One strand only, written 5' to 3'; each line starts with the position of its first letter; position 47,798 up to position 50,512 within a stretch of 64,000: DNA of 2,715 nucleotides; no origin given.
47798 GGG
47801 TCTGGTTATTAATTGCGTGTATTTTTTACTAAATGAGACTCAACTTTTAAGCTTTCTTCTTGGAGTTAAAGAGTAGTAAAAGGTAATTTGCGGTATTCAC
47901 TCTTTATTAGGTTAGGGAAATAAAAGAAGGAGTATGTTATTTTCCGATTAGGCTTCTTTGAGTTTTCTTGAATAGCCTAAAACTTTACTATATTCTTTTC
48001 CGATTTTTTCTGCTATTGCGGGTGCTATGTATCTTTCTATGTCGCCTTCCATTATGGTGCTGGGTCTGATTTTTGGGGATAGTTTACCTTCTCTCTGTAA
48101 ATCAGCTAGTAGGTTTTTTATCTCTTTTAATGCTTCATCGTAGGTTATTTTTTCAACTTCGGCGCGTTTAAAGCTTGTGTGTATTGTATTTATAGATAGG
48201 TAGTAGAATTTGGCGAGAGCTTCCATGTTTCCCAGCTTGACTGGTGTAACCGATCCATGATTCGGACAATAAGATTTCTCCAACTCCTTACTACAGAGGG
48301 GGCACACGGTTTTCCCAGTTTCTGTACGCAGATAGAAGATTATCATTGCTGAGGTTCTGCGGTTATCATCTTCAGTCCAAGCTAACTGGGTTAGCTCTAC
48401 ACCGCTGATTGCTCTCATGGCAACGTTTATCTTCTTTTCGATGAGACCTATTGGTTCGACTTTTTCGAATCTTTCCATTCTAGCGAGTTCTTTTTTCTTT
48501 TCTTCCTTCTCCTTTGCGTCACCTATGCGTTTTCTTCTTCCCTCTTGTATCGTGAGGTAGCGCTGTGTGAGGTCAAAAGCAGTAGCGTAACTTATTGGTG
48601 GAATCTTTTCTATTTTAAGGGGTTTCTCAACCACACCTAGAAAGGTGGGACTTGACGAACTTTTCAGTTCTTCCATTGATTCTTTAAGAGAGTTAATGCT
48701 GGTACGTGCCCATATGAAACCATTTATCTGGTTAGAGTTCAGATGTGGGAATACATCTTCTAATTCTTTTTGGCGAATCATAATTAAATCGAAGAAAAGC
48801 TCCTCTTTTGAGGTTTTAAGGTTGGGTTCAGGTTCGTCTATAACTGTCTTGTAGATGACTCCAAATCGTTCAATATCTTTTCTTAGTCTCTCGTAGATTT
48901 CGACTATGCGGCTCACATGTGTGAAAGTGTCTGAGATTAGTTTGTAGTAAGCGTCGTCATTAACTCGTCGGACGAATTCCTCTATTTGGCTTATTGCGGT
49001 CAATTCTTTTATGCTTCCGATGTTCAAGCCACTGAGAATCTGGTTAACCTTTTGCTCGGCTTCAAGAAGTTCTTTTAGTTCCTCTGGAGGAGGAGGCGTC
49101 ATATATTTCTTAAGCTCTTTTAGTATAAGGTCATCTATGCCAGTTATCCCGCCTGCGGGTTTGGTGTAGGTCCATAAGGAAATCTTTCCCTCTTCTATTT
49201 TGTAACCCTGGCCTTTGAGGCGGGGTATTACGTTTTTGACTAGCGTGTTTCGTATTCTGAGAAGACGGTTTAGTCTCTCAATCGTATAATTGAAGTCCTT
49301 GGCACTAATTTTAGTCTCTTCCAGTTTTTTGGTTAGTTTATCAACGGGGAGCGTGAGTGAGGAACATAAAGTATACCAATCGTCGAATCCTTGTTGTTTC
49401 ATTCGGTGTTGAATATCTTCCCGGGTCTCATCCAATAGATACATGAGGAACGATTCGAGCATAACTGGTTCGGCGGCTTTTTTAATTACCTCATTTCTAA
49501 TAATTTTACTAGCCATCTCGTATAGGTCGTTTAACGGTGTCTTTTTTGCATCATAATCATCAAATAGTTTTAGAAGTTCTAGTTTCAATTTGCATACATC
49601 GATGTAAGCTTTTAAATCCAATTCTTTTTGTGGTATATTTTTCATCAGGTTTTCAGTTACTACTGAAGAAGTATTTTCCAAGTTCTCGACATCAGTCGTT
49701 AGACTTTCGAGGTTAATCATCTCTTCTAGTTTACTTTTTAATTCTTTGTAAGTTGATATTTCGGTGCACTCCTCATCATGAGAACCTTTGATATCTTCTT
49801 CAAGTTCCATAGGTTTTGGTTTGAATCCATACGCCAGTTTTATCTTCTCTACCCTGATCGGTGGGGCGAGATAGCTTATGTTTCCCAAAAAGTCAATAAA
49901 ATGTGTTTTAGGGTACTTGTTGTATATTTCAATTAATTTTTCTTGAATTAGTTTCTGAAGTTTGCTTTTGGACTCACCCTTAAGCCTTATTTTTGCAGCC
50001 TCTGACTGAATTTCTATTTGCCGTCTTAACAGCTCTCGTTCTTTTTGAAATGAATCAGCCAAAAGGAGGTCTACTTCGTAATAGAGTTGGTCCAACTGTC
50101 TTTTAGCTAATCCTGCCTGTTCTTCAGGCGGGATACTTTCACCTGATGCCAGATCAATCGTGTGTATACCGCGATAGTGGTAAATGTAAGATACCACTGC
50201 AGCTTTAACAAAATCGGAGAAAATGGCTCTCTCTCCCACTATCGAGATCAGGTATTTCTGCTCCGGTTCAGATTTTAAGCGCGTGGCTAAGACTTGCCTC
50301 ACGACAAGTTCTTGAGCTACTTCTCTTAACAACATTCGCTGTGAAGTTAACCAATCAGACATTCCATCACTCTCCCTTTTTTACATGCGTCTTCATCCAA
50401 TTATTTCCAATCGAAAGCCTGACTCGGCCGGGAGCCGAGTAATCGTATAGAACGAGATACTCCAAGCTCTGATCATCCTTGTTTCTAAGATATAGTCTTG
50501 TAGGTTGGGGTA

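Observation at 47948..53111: Operon of two giant ORFans (914 aa and 804 aa): coiled coil plus zinc knuckle, no enzymatic motif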

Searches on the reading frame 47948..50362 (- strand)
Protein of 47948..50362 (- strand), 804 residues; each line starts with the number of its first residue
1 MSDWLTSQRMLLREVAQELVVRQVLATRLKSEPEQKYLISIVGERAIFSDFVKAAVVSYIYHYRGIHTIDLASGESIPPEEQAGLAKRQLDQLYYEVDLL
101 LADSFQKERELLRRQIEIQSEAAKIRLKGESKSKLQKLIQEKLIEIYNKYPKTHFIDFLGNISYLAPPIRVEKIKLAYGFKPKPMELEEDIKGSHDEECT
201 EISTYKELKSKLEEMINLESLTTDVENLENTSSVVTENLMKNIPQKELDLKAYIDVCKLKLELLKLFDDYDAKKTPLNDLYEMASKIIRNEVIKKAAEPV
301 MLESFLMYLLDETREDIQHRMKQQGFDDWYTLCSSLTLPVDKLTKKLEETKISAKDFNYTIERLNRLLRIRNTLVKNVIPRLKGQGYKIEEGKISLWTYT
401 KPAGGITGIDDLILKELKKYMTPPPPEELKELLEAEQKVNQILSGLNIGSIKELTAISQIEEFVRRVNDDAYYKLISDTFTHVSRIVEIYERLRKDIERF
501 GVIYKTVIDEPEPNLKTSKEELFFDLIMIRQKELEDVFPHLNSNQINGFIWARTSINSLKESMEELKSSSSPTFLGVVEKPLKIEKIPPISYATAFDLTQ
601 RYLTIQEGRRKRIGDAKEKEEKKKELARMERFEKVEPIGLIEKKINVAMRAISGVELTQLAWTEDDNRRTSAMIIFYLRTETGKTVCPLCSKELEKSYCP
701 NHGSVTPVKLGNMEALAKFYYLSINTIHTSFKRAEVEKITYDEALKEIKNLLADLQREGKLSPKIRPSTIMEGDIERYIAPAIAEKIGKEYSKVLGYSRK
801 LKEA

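Call 3: search_protein_families(library=pfam, proteins=[window:47948-50362:-], max_evalue=1)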
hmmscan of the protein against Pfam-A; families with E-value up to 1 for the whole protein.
window:47948-50362:- (804 aa): 4 families
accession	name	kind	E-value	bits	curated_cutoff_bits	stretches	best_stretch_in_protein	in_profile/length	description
PF08638.16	Med14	-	0.022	14.6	25.6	1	343-395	126-176/191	Mediator complex subunit MED14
PF24905.1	TTC3_9th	-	0.059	13.6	27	0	532-550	7-25/60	TTC3, helical domain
PF08672.17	ANAPC2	-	0.12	13.3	23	0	721-762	11-52/60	Anaphase promoting complex (APC) subunit 2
PF18445.7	Zn_ribbon_PRDM4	-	0.9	9.8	25.8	1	687-707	13-32/38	PR zinc knuckle motif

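Call 4: search_protein_families(library=ncbifam, proteins=[window:47948-50362:-], max_evalue=1)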
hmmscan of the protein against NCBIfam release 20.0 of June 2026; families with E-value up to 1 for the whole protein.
window:47948-50362:- (804 aa): 1 family
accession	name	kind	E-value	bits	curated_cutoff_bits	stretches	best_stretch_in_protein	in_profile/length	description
NF041914.1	HVO_2523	equivalog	0.083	12.8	60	1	687-707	3-27/33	HVO_2523 family zinc finger protein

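Call 5: search_protein_families(library=padloc, proteins=[window:47948-50362:-], max_evalue=1)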
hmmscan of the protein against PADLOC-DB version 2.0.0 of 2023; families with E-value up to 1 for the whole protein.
window:47948-50362:- (804 aa): 0 families

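Call 7: find_homologous_proteins(query=window:47948-50362:-, max_evalue=0.001)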
Query window:47948-50362:- (804 aa): 13 proteins with E <= 0.001 among 8000 candidates.
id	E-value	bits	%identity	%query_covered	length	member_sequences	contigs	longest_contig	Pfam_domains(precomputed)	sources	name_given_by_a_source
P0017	0.0e+0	1752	100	100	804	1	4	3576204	-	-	-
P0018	0.0e+0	1537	87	100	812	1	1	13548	-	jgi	jgi:hypothetical protein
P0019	0.0e+0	1537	86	100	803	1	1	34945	-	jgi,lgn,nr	nr:hypothetical protein [Candidatus Freyarchaeota archaeon]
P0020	0.0e+0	1423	80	100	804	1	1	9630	-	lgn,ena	-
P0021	0.0e+0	1412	78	100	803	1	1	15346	-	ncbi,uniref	ncbi:MAG: hypothetical protein ACUVXA_05845 [Candidatus Jordarchaeum sp.]|uniref:hypothetical protei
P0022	0.0e+0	1404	79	100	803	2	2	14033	-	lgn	-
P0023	0.0e+0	1403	77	100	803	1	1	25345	-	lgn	-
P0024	0.0e+0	1392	77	100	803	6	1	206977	-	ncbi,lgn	ncbi:MAG: hypothetical protein ACETWM_07040 [Candidatus Lokiarchaeia archaeon]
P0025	0.0e+0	1378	77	100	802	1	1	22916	-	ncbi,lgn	-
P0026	0.0e+0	1352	75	100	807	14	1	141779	-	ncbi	ncbi:MAG: hypothetical protein QXR19_00620 [Candidatus Jordarchaeaceae archaeon]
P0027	0.0e+0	1323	72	100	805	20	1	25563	-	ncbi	ncbi:MAG: hypothetical protein ACTSUQ_01480 [Candidatus Freyarchaeota archaeon]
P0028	2.2e-274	931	78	68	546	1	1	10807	-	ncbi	ncbi:MAG: hypothetical protein QXO71_01470, partial [Candidatus Jordarchaeaceae archaeon]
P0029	1.5e-162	561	36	98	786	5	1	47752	-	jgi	-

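Call 14: find_encoding_contigs(protein=P0024, flank=10000, max_places=2)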
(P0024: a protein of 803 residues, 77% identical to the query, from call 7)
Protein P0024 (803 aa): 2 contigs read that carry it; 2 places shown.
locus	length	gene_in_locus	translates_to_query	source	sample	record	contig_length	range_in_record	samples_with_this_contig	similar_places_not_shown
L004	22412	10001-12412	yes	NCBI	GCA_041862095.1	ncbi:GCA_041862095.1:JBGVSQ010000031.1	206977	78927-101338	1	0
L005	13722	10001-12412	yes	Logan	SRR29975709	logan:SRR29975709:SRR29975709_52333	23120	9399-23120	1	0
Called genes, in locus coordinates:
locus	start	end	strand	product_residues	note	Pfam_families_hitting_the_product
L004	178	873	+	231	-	-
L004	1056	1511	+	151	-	-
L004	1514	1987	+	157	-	-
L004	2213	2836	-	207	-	-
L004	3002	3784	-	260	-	PF01895:PhoU (faint)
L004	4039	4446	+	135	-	PF01984:dsDNA_bind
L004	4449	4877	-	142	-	PF00293:NUDIX, PF14815:NUDIX_4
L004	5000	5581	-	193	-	PF01966:HD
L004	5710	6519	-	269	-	PF01810:LysE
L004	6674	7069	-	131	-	-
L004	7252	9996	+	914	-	PF24161:CCDC39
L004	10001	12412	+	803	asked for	-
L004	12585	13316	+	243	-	PF04476:4HFCP_synth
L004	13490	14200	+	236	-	PF00025:Arf, PF00071:Ras, PF01926:MMR_HSR1, PF03029:ATP_bind_1 (faint), PF08477:Roc (weak), PF09439:SRPRB, PF00009:GTP_EFTU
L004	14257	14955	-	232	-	PF00696:AA_kinase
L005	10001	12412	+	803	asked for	-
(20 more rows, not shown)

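Call 26: predict_structure(alignment_id=A2)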
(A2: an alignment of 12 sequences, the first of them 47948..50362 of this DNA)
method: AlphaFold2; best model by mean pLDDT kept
length: 804 residues; sequences in the alignment: 12
mean_pLDDT: 74.5   pTM: 0.60
mean pLDDT of the five models: 74.5, 70.3, 69.5, 64.3, 63.2
residues with pLDDT >= 90: 106; 70-90: 468; 50-70: 119; < 50: 111
segments of 3 or more residues with pLDDT < 50: 1-15, 69-75, 177-201, 583-606, 608-610, 612-614, 620-637, 652-656, 732-735, 801-804
pLDDT, mean of each block of 10 residues (from residue 1): 34 49 80 80 87 86 59 52 72 87 87 96 94 93 89 88 83 55 36 35 72 79 74 92 92 97 93 87 90 88 93 85 78 75 76 72 80 85 80 70 73 85 81 85 78 75 86 89 80 66 67 70 70 79 83 75 77 61 43 43 45 48 41 44 67 53 81 80 77 74 78 87 81 58 86 86 76 83 88 68 42
secondary structure, 60 per line:
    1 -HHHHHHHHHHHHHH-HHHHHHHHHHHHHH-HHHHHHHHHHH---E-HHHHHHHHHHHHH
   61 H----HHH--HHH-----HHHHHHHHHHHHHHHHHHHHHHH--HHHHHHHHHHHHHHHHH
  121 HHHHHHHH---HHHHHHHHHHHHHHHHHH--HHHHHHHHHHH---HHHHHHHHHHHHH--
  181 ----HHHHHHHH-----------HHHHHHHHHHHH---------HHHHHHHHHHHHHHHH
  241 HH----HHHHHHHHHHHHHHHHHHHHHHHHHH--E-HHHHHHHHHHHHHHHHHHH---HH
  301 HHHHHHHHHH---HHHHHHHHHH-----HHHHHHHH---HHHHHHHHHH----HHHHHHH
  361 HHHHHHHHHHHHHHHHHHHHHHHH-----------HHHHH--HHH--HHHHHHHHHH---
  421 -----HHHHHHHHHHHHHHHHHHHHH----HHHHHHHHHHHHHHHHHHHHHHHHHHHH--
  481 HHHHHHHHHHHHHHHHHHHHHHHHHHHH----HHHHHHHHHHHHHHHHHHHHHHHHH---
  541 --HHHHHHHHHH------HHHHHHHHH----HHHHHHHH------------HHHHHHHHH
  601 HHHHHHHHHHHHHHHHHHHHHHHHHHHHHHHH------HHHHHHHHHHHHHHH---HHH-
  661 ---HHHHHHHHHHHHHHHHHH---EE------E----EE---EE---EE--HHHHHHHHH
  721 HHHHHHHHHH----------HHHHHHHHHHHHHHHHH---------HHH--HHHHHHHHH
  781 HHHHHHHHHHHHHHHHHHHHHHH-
elements in order (helices of 4 or more, strands of 3 or more residues): H2-15 H17-30 H32-42 H48-61 H79-101 H104-128 H132-149 H152-162 H166-178 H185-192 H204-215 H225-242 H247-272 H277-295 H299-310 H314-323 H329-336 H340-349 H354-384 H396-400 H408-417 H426-446 H451-478 H481-508 H513-537 H543-552 H559-567 H572-579 H592-632 H639-653 H664-681 H712-730 H741-757 H772-803

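Call 29: fold_search(model_id=the predicted structure, library=pdb)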
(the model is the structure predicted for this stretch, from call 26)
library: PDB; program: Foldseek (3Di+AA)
matches with E <= 10: 130; with E <= 0.001: 0
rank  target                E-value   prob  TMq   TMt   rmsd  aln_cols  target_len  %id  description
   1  9b3i_A                1.5e-01  0.08  0.08  0.08  37.1      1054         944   11  Cryo-EM structure of yeast (Nap1)2-H2A-H2B-Kap114-RanGTP (released 2024-11-27)
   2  4p19_B                3.7e-01  0.08  0.08  0.13  29.6       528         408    9  Closed, apo inward-facing state of the glutamate transporter homologue GltPh (released 2014-06-04)
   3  4n78_B                3.7e-01  0.06  0.09  0.08  37.0       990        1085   10  The WAVE Regulatory Complex Links Diverse Receptors to the Actin Cytoskeleton (released 2014-02-05)
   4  6x12                  4.3e-01  0.09  0.09  0.15  30.9       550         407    9  Inward-facing Apo-open state of the glutamate transporter homologue GltPh (released 2020-11-18)
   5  3p8c_B                4.9e-01  0.06  0.10  0.09  36.8      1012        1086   10  Structure and Control of the Actin Regulatory WAVE Complex (released 2010-12-01)
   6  4p19_C                5.8e-01  0.07  0.08  0.12  33.4       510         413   10  Closed, apo inward-facing state of the glutamate transporter homologue GltPh (released 2014-06-04)
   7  5k18_C                6.9e-01  0.04  0.08  0.08  33.7       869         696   11  The NatB Acetyltransferase Complex Bound To bisubstrate inhibitor (released 2017-04-19)
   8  4p3j_A                8.5e-01  0.07  0.09  0.14  29.4       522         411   10  Apo inward-facing state of the glutamate transporter homologue GltPh in alkali-free conditions (released 2014-06-04)
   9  7ahk                  8.9e-01  0.08  0.09  0.14  28.5       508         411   11  Crystal structure of the outward-facing state of the substrate-free Na+-only bound glutamate transporter homolog GltPh (released 2020-11-18)
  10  4p19_A                9.3e-01  0.05  0.08  0.13  30.0       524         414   10  Closed, apo inward-facing state of the glutamate transporter homologue GltPh (released 2014-06-04)
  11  8b37_B                9.7e-01  0.04  0.09  0.10  33.5       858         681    8  Crystal structure of Pyrobaculum aerophilum potassium-independent proton pumping membrane integral pyrophosphatase in  (released 2024-01-17)
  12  5ic0                  1.2e+00  0.06  0.10  0.13  21.6       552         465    9  Structural analysis of a talin triple domain module (released 2016-05-18)
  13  2nwl_A                1.2e+00  0.05  0.09  0.13  25.8       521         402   10  Crystal structure of GltPh in complex with L-Asp (released 2007-02-27)
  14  6wzb_A                1.2e+00  0.04  0.08  0.11  29.5       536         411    9  Crystal structure of the GltPh V216C-G388C mutant cross-linked with divalent mercury (released 2021-02-17)
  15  9pmw_A                1.2e+00  0.03  0.09  0.05  39.0      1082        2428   10  Structure of HTTQ23-HAP40 complex bound to macrocycles HHL1, HD4 and HL2 (released 2025-08-20)
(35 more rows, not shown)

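Call 34: search_solved_structures(query=A2, max_evalue=10)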
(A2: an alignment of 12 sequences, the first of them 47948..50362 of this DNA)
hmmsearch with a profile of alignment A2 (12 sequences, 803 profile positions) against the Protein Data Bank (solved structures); distinct sequences matched with E-value up to 10: 2.
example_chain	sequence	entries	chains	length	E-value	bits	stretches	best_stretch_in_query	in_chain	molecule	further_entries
2r5u_A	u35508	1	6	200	0.072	14.5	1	30-103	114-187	Replicative DNA helicase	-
8gmh_B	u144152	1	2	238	0.8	11.1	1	221-313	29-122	LXG domain-containing protein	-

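Call 35: search_protein_families(library=phrogs, proteins=[window:47948-50362:-], max_evalue=0.1)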
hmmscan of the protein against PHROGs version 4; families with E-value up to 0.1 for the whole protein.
window:47948-50362:- (804 aa): 0 families

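Call 46: search_protein_representatives(alignment_id=A2)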
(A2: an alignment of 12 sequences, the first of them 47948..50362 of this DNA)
Query: 12 sequences, 803 profile positions. Proteins with E-value up to 0.001 (for the whole library): 49; up to 1e-10: 40; up to 1e-30: 22. The best 49 are listed.
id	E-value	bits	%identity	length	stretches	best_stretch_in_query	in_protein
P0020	0.0e+00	1564.3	-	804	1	1-802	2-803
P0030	0.0e+00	1058.0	-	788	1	6-802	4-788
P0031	3.5e-110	386.1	-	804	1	12-802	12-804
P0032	3.4e-106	372.9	-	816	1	2-800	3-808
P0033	3.2e-89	316.7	-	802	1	19-751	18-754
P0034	2.3e-77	277.5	-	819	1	19-797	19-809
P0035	2.8e-77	277.2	-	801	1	11-798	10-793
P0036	4.1e-76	273.4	-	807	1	9-801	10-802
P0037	3.4e-69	250.5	-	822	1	18-795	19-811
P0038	2.1e-68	247.9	-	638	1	9-622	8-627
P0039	2.7e-60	221.0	-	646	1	2-612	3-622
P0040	9.5e-56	206.0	-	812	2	439-753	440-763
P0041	2.3e-52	194.8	-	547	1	241-800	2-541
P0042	4.3e-50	187.3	-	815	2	451-796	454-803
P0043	1.6e-49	185.4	-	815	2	456-795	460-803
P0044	5.1e-46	173.8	-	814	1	22-797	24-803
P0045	7.4e-45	170.0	-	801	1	26-681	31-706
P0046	1.7e-44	168.8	-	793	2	19-674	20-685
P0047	1.0e-39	153.0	-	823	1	25-797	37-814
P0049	1.3e-35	139.4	-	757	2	427-681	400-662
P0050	7.8e-31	123.6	-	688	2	443-671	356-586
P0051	1.7e-30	122.5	-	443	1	449-796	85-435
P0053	1.3e-28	116.3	-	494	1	74-553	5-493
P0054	2.4e-28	115.4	-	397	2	433-675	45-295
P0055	4.3e-26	107.9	-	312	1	509-790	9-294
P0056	1.2e-24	103.2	-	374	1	428-676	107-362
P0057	2.0e-24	102.4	-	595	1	21-604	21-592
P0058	1.0e-22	96.8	-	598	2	87-608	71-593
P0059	5.3e-21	91.1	-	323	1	508-795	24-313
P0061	2.8e-18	82.1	-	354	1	233-544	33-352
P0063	3.1e-16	75.3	-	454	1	27-383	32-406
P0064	4.0e-15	71.7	-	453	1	26-318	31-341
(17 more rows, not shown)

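Call 47: list_cluster_members(proteins=[P0031, P0032, P0033, P0034, P0035, P0036, P0037, P0040, P0044, P0047])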
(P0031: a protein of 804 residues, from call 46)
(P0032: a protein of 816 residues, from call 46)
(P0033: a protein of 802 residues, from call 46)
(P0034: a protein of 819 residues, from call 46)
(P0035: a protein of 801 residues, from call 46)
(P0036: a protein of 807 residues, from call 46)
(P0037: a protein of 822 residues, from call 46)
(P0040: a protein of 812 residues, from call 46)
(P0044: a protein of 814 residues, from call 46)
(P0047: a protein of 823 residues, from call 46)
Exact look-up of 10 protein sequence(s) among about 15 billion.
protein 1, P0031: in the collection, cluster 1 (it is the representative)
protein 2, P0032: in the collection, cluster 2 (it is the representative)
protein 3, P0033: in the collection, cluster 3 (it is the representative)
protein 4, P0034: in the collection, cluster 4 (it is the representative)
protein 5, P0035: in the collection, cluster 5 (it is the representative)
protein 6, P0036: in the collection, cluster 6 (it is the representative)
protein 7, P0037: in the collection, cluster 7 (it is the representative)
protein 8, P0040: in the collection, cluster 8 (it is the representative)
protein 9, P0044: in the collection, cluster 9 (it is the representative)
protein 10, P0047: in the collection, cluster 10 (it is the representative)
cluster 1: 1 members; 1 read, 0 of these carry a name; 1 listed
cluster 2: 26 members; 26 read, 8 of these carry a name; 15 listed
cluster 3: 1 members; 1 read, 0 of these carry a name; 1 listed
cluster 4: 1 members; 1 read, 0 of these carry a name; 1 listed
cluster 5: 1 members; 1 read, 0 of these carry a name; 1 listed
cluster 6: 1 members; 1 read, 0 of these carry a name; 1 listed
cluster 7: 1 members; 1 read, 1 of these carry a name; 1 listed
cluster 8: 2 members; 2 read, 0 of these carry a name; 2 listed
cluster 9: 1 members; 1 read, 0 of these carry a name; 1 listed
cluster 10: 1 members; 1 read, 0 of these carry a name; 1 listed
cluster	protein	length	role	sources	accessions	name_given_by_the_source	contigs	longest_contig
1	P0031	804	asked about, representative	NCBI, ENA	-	-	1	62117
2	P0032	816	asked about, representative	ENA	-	-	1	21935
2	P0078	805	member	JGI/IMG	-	hypothetical protein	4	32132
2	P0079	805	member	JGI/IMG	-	hypothetical protein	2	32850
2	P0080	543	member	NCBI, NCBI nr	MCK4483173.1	MAG: hypothetical protein KAU89_00005, partial [Candidatus Thorarchaeota archaeon] | hypothetical protein [Candidatus Thorarchaeota archaeon]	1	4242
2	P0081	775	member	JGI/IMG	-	hypothetical protein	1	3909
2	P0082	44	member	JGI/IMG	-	steroid 5-alpha reductase family enzyme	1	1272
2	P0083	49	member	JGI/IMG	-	steroid 5-alpha reductase family enzyme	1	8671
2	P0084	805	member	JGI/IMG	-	hypothetical protein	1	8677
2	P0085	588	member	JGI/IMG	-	hypothetical protein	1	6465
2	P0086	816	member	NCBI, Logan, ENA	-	-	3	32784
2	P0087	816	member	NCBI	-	-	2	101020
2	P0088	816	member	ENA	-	-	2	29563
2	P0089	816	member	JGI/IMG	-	-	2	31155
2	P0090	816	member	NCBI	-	-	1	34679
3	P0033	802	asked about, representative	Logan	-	-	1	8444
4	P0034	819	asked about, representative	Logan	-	-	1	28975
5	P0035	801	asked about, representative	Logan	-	-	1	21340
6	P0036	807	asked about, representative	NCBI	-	-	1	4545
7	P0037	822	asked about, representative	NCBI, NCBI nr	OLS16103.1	MAG: hypothetical protein RBG13Loki_0273 [Promethearchaeota archaeon CR_4] | MAG: hypothetical protein RBG13Loki_0273 [Candidatus Lokiarchaeota archaeon CR_4]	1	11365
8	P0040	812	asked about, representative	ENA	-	-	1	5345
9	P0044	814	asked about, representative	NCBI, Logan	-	-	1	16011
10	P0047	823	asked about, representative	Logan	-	-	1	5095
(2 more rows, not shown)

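Call 48: find_encoding_contigs(protein=P0087, flank=8000, max_places=1)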
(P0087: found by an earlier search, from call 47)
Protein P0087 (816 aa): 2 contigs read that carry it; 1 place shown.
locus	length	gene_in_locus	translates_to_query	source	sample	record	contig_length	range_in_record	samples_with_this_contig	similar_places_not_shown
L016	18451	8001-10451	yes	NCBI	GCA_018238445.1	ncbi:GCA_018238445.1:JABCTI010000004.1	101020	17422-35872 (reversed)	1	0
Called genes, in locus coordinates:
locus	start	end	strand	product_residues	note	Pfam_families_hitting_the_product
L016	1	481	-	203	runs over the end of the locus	-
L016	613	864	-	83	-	-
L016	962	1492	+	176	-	PF12838:Fer4_7 (faint), PF13484:Fer4_16 (faint), PF00037:Fer4 (faint), PF12797:Fer4_2 (faint), PF12837:Fer4_6 (faint), PF13247:Fer4_11, PF13187:Fer4_9 (weak), PF14697:Fer4_21 (weak), +1 more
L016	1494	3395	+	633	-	PF02730:AFOR_N, PF01314:AFOR_C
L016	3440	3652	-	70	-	-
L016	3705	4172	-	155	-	PF01986:DUF123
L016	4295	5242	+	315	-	PF00753:Lactamase_B, PF23023:Anti-Pycsar_Apyc1 (weak), PF19583:ODP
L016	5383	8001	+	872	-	-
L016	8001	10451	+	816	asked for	-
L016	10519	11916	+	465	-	PF00701:DHDPS, PF08714:Fae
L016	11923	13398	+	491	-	PF00701:DHDPS, PF08714:Fae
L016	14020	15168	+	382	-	PF01546:Peptidase_M20, PF07687:M20_dimer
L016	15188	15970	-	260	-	PF00731:AIRC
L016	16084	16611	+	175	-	-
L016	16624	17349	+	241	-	PF01411:tRNA-synt_2c, PF07973:tRNA_SAD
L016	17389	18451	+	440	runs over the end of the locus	PF00483:NTP_transferase, PF12804:NTP_transf_3, PF00132:Hexapep (faint), PF24894:Hexapep_GlmU (faint), PF25084:LbH_EIF2B, PF25087:GMPPB_C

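Call 49: find_encoding_contigs(protein=P0037, flank=8000, max_places=1)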
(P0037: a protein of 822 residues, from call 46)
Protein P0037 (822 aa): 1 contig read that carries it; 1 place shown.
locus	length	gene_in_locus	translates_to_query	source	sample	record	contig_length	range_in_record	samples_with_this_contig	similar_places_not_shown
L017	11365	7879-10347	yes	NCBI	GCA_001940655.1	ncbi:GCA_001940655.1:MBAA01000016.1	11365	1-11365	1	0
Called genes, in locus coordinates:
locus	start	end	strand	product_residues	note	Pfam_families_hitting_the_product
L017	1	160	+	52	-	?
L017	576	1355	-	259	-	PF25133:TYW2_N_2 (weak), PF02475:TRM5-TYW2_MTfase, PF05175:MTS (faint), PF06325:PrmA (weak), PF09445:Methyltransf_15 (weak)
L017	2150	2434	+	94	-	-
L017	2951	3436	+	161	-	-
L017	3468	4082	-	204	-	PF13238:AAA_18, PF13207:AAA_17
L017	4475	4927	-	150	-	-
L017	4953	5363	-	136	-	PF03259:Robl_LC7 (weak)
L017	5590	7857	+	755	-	-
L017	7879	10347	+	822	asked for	-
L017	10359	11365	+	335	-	?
